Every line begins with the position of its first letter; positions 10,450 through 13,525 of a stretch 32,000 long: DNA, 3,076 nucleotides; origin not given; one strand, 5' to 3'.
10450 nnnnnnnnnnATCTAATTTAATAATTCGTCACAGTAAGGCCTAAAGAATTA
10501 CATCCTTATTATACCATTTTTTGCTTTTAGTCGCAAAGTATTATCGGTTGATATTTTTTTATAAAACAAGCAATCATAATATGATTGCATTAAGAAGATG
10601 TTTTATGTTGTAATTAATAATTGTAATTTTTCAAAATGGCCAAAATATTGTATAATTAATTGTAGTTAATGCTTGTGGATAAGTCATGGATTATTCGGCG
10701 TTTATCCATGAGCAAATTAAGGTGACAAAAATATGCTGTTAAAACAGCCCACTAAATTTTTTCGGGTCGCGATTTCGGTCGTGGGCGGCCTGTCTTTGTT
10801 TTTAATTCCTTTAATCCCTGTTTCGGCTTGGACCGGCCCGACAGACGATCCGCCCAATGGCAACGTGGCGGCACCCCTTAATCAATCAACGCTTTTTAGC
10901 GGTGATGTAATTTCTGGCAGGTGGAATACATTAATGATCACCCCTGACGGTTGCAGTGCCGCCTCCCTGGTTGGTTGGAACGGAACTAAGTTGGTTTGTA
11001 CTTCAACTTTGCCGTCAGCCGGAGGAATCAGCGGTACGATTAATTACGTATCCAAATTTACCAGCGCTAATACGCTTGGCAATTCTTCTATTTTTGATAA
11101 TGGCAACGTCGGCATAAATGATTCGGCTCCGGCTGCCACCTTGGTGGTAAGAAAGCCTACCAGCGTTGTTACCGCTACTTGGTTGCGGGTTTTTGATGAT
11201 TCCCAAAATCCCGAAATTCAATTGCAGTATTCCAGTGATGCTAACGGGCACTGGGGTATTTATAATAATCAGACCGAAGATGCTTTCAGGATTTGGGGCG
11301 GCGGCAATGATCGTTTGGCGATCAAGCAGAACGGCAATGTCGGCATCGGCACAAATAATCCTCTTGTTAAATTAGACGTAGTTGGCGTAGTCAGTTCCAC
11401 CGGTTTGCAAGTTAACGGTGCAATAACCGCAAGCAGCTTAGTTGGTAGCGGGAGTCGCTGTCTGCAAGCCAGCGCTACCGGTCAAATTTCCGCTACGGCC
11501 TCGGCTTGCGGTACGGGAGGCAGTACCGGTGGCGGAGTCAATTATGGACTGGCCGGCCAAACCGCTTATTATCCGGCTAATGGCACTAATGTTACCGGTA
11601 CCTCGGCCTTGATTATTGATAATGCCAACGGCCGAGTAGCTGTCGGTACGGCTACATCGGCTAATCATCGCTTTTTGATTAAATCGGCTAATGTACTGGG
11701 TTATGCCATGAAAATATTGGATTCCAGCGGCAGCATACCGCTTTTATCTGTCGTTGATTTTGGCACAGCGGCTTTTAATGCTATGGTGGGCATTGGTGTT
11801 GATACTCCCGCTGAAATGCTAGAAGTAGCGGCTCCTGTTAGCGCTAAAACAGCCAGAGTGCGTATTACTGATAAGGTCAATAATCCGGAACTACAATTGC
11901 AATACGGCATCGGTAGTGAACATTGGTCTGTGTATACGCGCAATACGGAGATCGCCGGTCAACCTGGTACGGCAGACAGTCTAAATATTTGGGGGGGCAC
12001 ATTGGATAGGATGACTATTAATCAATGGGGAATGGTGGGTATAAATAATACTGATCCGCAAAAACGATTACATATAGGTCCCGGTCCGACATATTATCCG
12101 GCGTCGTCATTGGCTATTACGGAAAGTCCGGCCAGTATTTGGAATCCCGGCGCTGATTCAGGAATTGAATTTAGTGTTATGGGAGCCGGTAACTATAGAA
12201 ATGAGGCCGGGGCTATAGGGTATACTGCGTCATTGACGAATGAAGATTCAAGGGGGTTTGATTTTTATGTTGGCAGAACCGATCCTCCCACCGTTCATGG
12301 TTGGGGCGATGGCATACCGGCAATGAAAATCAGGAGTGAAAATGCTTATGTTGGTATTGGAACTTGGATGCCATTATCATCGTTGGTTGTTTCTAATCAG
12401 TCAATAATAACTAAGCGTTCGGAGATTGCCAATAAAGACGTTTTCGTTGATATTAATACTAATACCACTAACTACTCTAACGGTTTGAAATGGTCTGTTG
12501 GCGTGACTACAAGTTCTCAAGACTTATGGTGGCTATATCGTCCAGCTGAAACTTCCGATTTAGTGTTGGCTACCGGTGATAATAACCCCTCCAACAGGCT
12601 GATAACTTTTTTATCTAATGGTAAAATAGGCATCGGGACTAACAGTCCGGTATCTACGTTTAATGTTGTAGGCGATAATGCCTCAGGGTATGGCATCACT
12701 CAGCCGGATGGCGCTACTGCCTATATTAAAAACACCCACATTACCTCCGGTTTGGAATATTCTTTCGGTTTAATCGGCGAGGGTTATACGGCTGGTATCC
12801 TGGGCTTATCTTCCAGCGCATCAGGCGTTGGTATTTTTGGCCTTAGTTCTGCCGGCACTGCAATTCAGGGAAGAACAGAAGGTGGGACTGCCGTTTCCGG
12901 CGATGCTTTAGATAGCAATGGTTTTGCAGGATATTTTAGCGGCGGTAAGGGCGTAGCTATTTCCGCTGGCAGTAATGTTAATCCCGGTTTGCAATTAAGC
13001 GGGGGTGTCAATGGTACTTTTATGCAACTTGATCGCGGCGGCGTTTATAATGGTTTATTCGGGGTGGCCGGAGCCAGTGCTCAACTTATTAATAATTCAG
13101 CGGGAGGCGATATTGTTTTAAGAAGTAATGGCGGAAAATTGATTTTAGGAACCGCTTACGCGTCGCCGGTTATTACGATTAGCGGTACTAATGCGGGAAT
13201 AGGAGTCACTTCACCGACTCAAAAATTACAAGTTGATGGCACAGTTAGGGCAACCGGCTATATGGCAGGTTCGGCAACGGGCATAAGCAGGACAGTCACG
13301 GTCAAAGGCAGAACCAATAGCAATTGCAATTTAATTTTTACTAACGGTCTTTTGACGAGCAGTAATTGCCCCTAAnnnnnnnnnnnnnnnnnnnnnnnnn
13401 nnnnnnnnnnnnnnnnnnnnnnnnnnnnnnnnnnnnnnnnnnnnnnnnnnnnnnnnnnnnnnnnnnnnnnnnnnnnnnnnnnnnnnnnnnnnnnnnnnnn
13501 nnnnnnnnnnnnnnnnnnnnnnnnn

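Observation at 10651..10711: Identical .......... (DnaA-box consensus) at the same offset from the -10 of both pilus promoters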

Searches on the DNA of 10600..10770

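Call 58: search_rna_families(source=window, start=10600, end=10770, threshold=evalue, max_evalue=10)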
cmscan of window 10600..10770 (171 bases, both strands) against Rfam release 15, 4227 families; matches with E-value up to 10: 3.
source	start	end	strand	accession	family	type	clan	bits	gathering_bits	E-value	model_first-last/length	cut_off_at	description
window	10640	10658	+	RF02584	KRAS_3UTR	Cis-reg;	-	18.4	49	7.3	1-49/49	no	KRAS 3' UTR cis-regulatory element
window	10665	10735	+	RF02934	caiA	Gene; sRNA;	-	16.3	55.5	1.8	1-78/78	no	caiA RNA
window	10638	10755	+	RF02747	FtrA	Gene; sRNA;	-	14.4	134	9.5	1-111/111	no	Francisella sRNA A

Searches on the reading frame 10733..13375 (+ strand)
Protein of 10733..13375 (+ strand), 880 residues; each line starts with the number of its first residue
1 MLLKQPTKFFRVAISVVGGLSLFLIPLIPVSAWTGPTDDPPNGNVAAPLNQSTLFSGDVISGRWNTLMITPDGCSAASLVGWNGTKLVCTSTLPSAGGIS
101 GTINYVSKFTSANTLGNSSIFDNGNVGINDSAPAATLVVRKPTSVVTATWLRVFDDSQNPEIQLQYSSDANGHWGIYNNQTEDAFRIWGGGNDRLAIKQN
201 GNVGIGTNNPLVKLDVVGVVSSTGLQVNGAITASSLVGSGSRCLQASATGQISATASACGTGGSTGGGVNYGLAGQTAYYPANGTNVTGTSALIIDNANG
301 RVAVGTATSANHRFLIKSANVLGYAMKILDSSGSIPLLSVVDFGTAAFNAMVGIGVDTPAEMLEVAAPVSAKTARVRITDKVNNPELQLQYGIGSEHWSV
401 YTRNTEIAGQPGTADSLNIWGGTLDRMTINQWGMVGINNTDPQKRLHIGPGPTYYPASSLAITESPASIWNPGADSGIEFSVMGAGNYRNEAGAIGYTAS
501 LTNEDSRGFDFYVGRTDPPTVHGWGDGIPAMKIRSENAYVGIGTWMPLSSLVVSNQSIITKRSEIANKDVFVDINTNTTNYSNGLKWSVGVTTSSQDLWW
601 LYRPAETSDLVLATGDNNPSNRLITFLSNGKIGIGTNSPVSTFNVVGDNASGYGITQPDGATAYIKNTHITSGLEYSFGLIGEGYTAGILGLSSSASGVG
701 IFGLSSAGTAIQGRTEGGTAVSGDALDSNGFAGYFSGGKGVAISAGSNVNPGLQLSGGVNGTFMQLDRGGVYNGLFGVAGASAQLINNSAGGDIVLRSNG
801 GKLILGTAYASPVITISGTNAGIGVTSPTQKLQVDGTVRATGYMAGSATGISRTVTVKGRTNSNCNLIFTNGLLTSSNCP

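Call 7: search_protein_families(library=pfam, proteins=[window:10733-13375:+])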
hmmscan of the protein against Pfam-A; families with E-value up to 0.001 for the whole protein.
window:10733-13375:+ (880 aa): 0 families

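Call 26: find_homologous_proteins(query=window:10733-13375:+, max_evalue=1e-10)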
Query window:10733-13375:+ (880 aa): 33 proteins with E <= 1e-10 among 8000 candidates.
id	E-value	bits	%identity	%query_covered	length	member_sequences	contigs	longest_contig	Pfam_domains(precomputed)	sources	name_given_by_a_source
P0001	0.0e+0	1934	100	100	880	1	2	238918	-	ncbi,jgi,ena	ncbi:MAG: hypothetical protein WC668_01325 [Patescibacteria group bacterium]|jgi:hypothetical protei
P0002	0.0e+0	1411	75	98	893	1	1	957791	-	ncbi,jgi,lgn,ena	ncbi:MAG: hypothetical protein WC473_01680 [Patescibacteria group bacterium]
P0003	0.0e+0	1233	65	100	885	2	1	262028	-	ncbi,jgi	ncbi:MAG: hypothetical protein WCT16_00425 [Candidatus Buchananbacteria bacterium]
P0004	1.6e-137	478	37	36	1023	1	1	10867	-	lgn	-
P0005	8.2e-68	247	29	71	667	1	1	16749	-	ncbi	ncbi:MAG: hypothetical protein V1860_02830, partial [bacterium]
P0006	2.3e-21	94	28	41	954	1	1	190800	PF13884.12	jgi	jgi:hypothetical protein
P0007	2.6e-19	87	34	15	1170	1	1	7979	PF26696.1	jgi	-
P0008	4.2e-19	86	26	40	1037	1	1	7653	PF13884.12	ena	-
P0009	1.6e-17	81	37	16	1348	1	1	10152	PF26696.1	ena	-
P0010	3.1e-17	80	34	24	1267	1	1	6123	-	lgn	-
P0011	1.5e-16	78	46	12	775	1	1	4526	-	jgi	-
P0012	4.6e-16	76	26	37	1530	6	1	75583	PF13884.12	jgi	jgi:hypothetical protein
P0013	5.8e-16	76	51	10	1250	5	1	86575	PF13884.12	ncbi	-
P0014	1.1e-15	75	34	15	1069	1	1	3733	PF26696.1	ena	-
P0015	2.3e-15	74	33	15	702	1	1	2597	PF26696.1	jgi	-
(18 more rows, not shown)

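Call 27: find_encoding_contigs(protein=P0002, flank=10000, max_places=3)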
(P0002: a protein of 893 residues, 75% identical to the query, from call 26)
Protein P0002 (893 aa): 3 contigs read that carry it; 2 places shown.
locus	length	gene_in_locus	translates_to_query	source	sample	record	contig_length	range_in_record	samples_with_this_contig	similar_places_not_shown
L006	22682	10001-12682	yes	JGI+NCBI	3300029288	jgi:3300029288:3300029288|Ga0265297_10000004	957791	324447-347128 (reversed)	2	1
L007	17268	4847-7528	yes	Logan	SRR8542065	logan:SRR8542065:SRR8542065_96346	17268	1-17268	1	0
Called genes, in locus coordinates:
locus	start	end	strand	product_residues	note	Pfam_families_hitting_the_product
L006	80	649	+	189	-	-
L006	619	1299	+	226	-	PF00156:Pribosyltran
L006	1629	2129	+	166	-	-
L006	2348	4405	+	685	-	PF17191:RecG_wedge, PF01336:tRNA_anti-codon (weak), PF04851:ResIII, PF00270:DEAD, PF00271:Helicase_C, PF22590:Cas3-like_C_2 (faint), PF19833:RecG_dom3_C (weak)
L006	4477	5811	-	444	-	PF18073:Zn_ribbon_LapB, PF03796:DnaB_C (faint), PF06745:ATPase, PF13481:AAA_25, PF23442:DUF7125, PF13541:ChlI, PF05362:Lon_C (weak)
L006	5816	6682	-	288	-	PF18895:T4SS_pilin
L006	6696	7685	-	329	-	PF18895:T4SS_pilin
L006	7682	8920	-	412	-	PF26550:Tricorn_2nd (faint)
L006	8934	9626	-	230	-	-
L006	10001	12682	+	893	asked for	-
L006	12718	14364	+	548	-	-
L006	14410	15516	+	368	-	PF11104:PilM_2, PF06723:MreB_Mbl (faint), PF11104:PilM_2, PF25216:Volactin (weak), PF14450:FtsA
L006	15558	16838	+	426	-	-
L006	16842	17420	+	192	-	-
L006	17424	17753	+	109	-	-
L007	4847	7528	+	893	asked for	-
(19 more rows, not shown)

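Call 28: find_encoding_contigs(protein=P0004, flank=10000, max_places=3)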
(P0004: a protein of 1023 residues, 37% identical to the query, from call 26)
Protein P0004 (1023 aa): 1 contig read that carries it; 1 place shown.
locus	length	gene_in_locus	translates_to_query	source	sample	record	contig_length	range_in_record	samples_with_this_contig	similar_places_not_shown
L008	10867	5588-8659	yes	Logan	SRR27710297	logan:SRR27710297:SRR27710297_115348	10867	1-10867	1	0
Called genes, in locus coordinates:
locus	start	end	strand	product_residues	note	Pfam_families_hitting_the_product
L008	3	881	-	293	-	?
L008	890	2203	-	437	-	PF18895:T4SS_pilin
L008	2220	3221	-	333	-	PF18895:T4SS_pilin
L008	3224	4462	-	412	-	PF26550:Tricorn_2nd (faint)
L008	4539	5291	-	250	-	-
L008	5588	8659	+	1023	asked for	-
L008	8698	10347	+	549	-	-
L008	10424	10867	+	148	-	?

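Call 29: find_encoding_contigs(protein=P0005, flank=10000, max_places=3)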
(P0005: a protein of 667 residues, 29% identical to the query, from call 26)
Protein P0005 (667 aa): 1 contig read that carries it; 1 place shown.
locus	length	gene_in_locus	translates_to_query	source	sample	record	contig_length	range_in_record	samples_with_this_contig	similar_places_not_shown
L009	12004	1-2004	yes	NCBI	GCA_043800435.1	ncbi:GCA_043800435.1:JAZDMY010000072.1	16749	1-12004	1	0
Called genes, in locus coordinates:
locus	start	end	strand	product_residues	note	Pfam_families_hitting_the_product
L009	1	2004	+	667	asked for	?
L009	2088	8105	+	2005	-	PF08309:LVIVD (weak), PF03736:EPTP (faint)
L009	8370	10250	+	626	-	-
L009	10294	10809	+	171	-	-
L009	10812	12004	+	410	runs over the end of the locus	PF01702:TGT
